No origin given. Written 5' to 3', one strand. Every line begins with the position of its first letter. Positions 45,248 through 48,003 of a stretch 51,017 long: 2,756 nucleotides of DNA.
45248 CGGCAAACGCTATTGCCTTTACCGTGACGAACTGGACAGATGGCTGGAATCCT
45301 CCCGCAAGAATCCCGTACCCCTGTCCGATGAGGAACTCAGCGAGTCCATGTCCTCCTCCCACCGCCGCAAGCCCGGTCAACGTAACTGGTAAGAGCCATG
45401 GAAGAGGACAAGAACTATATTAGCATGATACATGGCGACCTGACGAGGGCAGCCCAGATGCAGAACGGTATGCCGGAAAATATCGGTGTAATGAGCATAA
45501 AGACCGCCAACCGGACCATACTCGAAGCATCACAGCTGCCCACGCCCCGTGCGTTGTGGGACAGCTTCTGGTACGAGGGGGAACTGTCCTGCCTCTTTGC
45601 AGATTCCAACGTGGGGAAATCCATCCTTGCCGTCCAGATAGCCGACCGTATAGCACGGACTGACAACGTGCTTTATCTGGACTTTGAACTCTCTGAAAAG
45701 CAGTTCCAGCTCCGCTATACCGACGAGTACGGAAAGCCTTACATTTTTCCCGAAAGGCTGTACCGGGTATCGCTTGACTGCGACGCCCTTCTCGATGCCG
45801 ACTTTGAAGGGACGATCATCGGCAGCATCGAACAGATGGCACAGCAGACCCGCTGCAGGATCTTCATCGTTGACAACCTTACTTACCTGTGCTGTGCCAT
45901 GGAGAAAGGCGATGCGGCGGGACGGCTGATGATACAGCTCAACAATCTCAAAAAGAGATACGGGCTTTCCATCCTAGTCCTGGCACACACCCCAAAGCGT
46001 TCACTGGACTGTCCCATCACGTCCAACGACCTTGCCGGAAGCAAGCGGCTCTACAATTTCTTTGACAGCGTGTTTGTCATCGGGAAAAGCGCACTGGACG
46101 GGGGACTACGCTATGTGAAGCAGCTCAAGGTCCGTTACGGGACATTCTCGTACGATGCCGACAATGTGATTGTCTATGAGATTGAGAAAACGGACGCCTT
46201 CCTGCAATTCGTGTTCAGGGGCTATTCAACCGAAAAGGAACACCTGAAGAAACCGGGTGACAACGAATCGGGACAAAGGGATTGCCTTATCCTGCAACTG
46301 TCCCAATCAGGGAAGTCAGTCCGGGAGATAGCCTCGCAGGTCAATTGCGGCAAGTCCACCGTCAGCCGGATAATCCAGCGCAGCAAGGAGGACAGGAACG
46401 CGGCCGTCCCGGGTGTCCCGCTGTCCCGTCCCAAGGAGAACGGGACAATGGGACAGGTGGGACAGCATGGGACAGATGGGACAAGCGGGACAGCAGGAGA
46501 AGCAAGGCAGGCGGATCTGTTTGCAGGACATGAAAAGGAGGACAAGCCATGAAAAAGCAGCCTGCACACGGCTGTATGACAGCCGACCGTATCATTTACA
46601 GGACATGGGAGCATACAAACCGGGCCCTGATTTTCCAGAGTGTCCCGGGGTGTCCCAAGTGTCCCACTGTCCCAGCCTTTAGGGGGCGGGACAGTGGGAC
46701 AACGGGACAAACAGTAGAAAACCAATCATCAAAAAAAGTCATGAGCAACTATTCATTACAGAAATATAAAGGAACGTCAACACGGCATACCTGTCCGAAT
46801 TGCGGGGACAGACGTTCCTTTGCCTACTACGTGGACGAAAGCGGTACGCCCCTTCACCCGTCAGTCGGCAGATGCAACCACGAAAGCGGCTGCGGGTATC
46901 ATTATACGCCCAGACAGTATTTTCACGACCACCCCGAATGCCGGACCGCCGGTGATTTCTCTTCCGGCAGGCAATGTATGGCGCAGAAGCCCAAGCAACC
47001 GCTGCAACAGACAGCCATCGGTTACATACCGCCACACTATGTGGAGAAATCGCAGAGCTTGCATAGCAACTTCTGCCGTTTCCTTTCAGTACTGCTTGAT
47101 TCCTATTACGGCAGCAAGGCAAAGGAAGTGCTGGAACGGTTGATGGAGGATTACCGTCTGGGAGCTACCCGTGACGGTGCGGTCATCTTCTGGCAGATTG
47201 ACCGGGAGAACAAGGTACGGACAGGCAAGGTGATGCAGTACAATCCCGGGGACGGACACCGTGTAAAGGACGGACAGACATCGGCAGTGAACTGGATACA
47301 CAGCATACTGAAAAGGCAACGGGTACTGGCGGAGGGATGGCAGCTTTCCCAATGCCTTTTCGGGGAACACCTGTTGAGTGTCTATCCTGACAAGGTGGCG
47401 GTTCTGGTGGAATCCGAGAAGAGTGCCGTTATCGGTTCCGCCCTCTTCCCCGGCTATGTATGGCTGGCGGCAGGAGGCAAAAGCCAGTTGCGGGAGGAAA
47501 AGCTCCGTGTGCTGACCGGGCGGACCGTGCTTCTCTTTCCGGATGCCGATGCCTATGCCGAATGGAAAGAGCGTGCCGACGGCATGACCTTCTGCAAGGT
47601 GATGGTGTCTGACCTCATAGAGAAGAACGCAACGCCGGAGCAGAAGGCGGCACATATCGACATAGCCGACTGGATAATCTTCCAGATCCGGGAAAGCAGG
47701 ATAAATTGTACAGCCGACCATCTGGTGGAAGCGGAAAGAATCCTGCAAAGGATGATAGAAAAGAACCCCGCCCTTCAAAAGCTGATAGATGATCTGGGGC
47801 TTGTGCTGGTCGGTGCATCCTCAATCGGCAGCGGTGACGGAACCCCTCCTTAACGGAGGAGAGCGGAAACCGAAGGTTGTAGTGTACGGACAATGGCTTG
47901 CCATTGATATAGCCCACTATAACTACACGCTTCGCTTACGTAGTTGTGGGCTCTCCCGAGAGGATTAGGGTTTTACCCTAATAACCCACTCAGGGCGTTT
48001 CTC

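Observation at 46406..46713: Two palindromic hexamer arrays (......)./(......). embedded in coding sequence at the AAA ATPase-primase gene junction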

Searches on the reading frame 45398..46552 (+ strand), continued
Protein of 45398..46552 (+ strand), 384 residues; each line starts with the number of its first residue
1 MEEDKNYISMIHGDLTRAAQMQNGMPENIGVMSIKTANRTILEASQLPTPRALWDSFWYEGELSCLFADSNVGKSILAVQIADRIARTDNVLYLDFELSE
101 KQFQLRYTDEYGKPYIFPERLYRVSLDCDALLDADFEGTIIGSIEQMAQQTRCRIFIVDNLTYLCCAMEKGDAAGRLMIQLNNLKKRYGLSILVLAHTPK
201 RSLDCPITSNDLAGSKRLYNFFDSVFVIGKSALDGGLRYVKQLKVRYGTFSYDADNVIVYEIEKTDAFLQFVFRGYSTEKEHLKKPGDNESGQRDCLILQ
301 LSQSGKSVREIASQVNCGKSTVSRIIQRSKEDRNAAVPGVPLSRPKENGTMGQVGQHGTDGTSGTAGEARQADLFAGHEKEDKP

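Call 78: search_protein_families(library=phrogs, proteins=[window:45398-46549:+], max_evalue=0.01)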
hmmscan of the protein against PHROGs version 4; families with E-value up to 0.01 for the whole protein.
window:45398-46549:+ (384 aa): 9 families
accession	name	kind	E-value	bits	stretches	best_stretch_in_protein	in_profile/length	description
phrog_239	-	DNA, RNA and nucleotide metabolism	2e-17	64.4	1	59-249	356-578/801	DNA primase/helicase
phrog_19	-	DNA, RNA and nucleotide metabolism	5.1e-12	46.4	1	60-265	352-583/621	DnaB-like replicative helicase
phrog_6357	-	unknown function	5.3e-09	36.8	1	57-241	27-201/321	-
phrog_125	-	DNA, RNA and nucleotide metabolism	0.00063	20.3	1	297-335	171-209/254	DNA invertase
phrog_906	-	DNA, RNA and nucleotide metabolism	0.0012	18.6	0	43-86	509-552/872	DNA polymerase/primase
phrog_4646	-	integration and excision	0.0021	18.3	1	298-332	15-49/344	transposase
phrog_243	-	DNA, RNA and nucleotide metabolism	0.005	16.8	0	58-104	32-74/273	DnaB-like replicative helicase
phrog_4494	-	unknown function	0.0051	18.3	0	298-332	11-45/109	-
phrog_1157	-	integration and excision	0.0072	16.6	0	298-332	10-44/422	transposase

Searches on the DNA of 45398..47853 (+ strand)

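Call 9: search_dna_similar(query=window:45398-47853:+, collection=plasmids, mode=near, max_rows=30)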
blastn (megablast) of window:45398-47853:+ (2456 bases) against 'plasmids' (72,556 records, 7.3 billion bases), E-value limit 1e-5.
Records with a match: 7; places in all: 9; records where one place covers at least 80% of the query: 5.
Best place of each record, by identity: 80-90% 6; 60-80% 1.
By first word of the organism name: Bacteroides 6; Phocaeicola 1.
By predicted mobility (MOB-suite, as given by PLSDB): non-mobilizable 5; conjugative 2.
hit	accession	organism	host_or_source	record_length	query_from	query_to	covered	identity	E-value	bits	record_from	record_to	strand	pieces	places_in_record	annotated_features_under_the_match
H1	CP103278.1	Bacteroides fragilis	Homo sapiens,cell culture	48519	1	2452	92%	80.0%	0e+0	1661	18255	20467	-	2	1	DUF6371 domain-containing protein | AAA family ATPase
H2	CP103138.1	Bacteroides fragilis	Homo sapiens,cell culture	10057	1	2440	92%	80.1%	0e+0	1661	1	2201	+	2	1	DUF6371 domain-containing protein | AAA family ATPase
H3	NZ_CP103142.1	Bacteroides faecis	Homo sapiens,cell culture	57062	1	2440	92%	80.1%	0e+0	1661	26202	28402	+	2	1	DUF6371 domain-containing protein | AAA family ATPase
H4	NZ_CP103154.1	Bacteroides thetaiotaomicron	Homo sapiens,cell culture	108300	1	2440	92%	80.1%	0e+0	1661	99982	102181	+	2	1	AAA family ATPase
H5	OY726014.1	Phocaeicola massiliensis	-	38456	1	2440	92%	80.1%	0e+0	1661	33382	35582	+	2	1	none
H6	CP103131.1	Bacteroides ovatus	Homo sapiens,cell culture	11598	1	1904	70%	80.1%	0e+0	1268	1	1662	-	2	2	AAA family ATPase | PG0870-related protein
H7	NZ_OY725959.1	Bacteroides finegoldii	-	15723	1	1069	44%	81.5%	0e+0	872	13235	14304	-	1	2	AAA family ATPase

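Call 10: get_annotated_region(hit=H3, flank=5000)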
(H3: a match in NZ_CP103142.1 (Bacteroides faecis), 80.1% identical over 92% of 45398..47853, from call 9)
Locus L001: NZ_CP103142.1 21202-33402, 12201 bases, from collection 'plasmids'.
description: Bacteroides faecis strain BFG-527 plasmid unnamed1, complete sequence
organism: Bacteroides faecis (NCBI taxid 674529)
taxonomy: Bacteria; Bacteroidota; Bacteroidia; Bacteroidales; Bacteroidaceae; Bacteroides; Bacteroides faecis
host: -; source: Homo sapiens,cell culture; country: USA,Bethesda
typing (MOB-suite, as given by PLSDB): conjugative; replicon rep_cluster_663; relaxase MOBP; mating-pair formation MPF_T
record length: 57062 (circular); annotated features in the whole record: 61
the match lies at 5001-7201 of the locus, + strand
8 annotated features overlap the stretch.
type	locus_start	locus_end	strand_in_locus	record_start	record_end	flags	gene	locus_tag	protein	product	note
CDS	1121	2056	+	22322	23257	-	tnpA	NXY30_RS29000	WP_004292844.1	transposon Tn4555 protein TnpA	-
CDS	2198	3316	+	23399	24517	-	-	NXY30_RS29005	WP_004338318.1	site-specific integrase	GO:0015074 - DNA integration [Evidence IEA]; GO:0006310 - DNA recombination [Evidence IEA]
CDS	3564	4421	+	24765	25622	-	tnpC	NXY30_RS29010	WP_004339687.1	transposon Tn4555 protein TnpC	-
CDS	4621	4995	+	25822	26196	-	-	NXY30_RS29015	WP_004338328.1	excisionase family DNA-binding protein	-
CDS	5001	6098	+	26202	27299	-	-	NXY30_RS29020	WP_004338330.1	AAA family ATPase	-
CDS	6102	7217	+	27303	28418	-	-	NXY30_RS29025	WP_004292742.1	DUF6371 domain-containing protein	-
CDS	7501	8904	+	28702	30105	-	-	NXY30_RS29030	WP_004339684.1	hypothetical protein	-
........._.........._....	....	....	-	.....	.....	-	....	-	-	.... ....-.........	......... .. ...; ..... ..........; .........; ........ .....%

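Call 11: get_annotated_region(hit=H7, flank=4000)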
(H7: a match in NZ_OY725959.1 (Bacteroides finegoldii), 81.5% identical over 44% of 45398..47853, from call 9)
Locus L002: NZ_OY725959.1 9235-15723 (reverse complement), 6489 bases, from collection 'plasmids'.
description: Bacteroides finegoldii strain Bacteroides finegoldii TSDC17.2-1.1 plasmid 57, complete sequence
organism: Bacteroides finegoldii (NCBI taxid 338188)
taxonomy: Bacteria; Bacteroidota; Bacteroidia; Bacteroidales; Bacteroidaceae; Bacteroides; Bacteroides finegoldii
host: -; source: -; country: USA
typing (MOB-suite, as given by PLSDB): non-mobilizable
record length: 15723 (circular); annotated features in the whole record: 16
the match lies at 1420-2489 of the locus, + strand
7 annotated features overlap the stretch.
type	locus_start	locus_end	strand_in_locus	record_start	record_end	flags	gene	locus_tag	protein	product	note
CDS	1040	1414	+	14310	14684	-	-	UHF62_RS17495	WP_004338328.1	excisionase family DNA-binding protein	-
CDS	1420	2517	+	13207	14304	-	-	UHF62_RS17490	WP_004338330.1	AAA family ATPase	-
CDS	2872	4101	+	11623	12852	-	-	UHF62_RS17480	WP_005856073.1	site-specific integrase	-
CDS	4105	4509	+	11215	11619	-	-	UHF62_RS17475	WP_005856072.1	helix-turn-helix domain-containing protein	-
CDS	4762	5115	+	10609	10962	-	-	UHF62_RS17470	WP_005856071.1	helix-turn-helix domain-containing protein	-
CDS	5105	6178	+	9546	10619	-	-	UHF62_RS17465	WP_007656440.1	AAA family ATPase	-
CDS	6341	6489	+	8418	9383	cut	-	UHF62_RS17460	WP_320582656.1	toprim domain-containing protein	-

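Call 74: search_rna_families(source=window, start=46200, end=46900, threshold=evalue, max_evalue=1)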
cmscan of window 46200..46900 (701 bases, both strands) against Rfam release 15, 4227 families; matches with E-value up to 1: 11.
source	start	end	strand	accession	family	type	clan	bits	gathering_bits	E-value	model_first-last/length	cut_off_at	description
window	46649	46711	-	RF03960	mir-6644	Gene; miRNA;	-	28.8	82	0.00056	1-67/67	no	mir-6644 microRNA precursor family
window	46402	46467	-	RF03791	mir-4526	Gene; miRNA;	-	24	100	0.06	1-87/87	no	mir-4526 microRNA precursor family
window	46403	46466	-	RF03734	mir-4773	Gene; miRNA;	-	22.4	100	0.2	1-78/78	no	mir-4773 microRNA precursor family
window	46648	46712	+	RF03293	mir-4672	Gene; miRNA;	-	21.7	98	0.14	1-81/81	no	mir-4672 microRNA precursor family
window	46649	46711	+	RF03960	mir-6644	Gene; miRNA;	-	21.6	82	0.067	1-67/67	no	mir-6644 microRNA precursor family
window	46402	46467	-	RF03293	mir-4672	Gene; miRNA;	-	20.7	98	0.26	1-81/81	no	mir-4672 microRNA precursor family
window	46403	46466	+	RF03734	mir-4773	Gene; miRNA;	-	20.3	100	0.64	1-78/78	no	mir-4773 microRNA precursor family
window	46403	46466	+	RF03960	mir-6644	Gene; miRNA;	-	20.2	82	0.17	1-67/67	no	mir-6644 microRNA precursor family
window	46406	46482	+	RF04132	mir-4436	Gene; miRNA;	-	20.2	74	0.18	1-85/85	no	mir-4436 microRNA precursor family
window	46662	46707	-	RF01047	HBV_epsilon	Cis-reg;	CL00104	20.2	45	0.31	1-61/61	no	HBV RNA encapsidation signal epsilon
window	46402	46467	-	RF00857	mir-233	Gene; miRNA;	-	20.1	67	0.38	1-78/78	no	mir-233 microRNA precursor family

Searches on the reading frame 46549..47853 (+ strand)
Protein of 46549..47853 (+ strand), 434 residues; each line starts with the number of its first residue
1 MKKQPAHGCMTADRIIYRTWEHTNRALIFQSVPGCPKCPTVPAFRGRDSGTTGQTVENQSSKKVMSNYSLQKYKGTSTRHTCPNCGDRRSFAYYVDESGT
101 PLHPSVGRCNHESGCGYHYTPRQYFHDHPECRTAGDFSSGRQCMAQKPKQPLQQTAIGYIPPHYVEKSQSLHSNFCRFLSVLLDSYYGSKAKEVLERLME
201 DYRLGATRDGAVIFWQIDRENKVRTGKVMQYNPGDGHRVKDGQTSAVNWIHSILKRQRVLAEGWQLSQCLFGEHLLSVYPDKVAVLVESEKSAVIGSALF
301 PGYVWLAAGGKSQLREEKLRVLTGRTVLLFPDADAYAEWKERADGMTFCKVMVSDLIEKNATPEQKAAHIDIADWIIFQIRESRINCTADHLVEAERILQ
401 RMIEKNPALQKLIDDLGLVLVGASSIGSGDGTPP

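Call 8: search_protein_families(library=pfam, proteins=[window:46549-47853:+], max_evalue=0.01)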
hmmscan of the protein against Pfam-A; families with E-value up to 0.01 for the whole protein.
window:46549-47853:+ (434 aa): 2 families
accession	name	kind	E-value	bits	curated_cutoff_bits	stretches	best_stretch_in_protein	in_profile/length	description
PF19898.4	DUF6371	-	1.2e-51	174.9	27.7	1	175-332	3-149/150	Domain of unknown function (DUF6371)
PF21957.2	Zn_ribbon_16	-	1.2e-24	86.4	27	1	67-130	2-65/65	Zinc beta-ribbon finger, putative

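Call 34: search_solved_structures(query=window:46741-47850:+, max_evalue=1)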
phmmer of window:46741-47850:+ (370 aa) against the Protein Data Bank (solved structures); distinct sequences matched with E-value up to 1: 2.
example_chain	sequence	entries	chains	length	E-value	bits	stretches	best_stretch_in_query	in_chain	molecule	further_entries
6a0w_A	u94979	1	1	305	0.1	14.5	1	17-66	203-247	Lipase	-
4y97_B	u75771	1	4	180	0.27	13.1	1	15-47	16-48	DNA polymerase alpha catalytic subunit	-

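Call 35: search_protein_families(library=ncbifam, proteins=[window:46741-47850:+], max_evalue=0.01)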
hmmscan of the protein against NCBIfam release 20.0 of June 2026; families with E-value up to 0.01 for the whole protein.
window:46741-47850:+ (370 aa): 1 family
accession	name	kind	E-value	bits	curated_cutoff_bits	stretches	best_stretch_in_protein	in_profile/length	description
NF040506.1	PG0870_Nterm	domain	3.5e-23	81.5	50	1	4-59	1-56/56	PG0870-related protein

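Call 45: find_homologous_proteins(query=window:46741-47850:+, max_evalue=0.00001)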
Query window:46741-47850:+ (370 aa): 3030 proteins with E <= 0.00001 among 6680 candidates; the best 120 are listed.
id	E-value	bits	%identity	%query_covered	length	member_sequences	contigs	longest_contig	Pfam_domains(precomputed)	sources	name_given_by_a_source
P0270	1.1e-249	845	98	100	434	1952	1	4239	PF19898.5,PF21957.3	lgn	-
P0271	9.6e-245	829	96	100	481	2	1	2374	PF19898.5,PF21957.3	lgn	-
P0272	4.8e-244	827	96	100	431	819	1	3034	PF19898.5,PF21957.3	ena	-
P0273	8.9e-221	750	87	100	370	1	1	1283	PF19898.5,PF21957.3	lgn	-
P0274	1.4e-217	740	89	100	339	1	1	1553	PF19898.5,PF21957.3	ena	-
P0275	4.9e-216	735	85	100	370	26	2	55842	PF19898.5,PF21957.3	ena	-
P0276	1.5e-209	713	82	100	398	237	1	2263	PF19898.5,PF21957.3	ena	-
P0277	7.5e-209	711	83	100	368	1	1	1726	PF19898.5,PF21957.3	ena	-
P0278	8.2e-208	708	81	100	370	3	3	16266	PF19898.5,PF21957.3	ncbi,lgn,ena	-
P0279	1.3e-206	704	81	100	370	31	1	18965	PF19898.5,PF21957.3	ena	-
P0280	1.5e-206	703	81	100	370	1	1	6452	PF19898.5,PF21957.3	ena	-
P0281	1.3e-205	700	81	99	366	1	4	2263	PF19898.5,PF21957.3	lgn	-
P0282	2.2e-205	700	81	100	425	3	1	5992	PF19898.5,PF21957.3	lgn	-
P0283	1.1e-204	697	82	98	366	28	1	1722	PF19898.5,PF21957.3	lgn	-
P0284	1.8e-204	697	80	100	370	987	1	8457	PF19898.5,PF21957.3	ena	-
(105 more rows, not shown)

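Call 59: predict_structure(alignment_id=A3)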
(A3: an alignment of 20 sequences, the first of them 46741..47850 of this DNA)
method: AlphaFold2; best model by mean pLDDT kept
length: 370 residues; sequences in the alignment: 20
mean_pLDDT: 39.9   pTM: 0.25
mean pLDDT of the five models: 39.9, 39.5, 39.2, 37.4, 37.3
residues with pLDDT >= 90: 0; 70-90: 1; 50-70: 78; < 50: 291
segments of 3 or more residues with pLDDT < 50: 1-13, 30-35, 37-50, 55-58, 69-97, 141-155, 157-164, 172-180, 185-339, 341-370
pLDDT, mean of each block of 10 residues (from residue 1): 27 54 56 46 42 51 56 29 28 38 57 56 57 57 48 47 49 47 47 39 30 29 24 23 25 24 28 39 30 39 33 32 33 44 44 36 33
secondary structure, 60 per line:
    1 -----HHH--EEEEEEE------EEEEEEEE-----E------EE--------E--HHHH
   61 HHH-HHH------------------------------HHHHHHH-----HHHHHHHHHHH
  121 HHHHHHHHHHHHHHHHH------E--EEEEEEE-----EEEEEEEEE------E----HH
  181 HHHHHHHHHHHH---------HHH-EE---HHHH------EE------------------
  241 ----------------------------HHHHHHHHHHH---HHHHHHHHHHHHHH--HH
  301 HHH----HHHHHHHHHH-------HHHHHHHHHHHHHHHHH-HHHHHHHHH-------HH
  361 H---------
elements in order: E11-17 E24-31 H57-63 H98-104 H110-137 E147-153 E159-167 H179-192 H211-214 H269-279 H283-296 H299-303 H308-317 H325-341 H343-351

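Call 77: search_protein_families(library=pfam, proteins=[window:46741-47850:+], max_evalue=10)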
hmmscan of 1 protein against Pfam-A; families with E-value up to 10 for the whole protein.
window:46741-47850:+ (370 aa): 2 families
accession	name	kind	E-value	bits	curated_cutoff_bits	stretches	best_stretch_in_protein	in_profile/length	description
PF19898.4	DUF6371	-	1e-51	175.1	27.7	1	110-268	2-149/150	Domain of unknown function (DUF6371)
PF21957.2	Zn_ribbon_16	-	5.4e-25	87.6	27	1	3-66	2-65/65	Zinc beta-ribbon finger, putative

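Call 78: search_protein_families(library=phrogs, proteins=[window:46741-47850:+], max_evalue=0.01)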
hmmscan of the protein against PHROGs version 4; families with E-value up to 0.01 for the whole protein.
window:46741-47850:+ (370 aa): 1 family
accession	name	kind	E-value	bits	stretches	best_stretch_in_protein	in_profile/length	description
phrog_47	-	DNA, RNA and nucleotide metabolism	3.3e-05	23.6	0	201-296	216-302/947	DNA primase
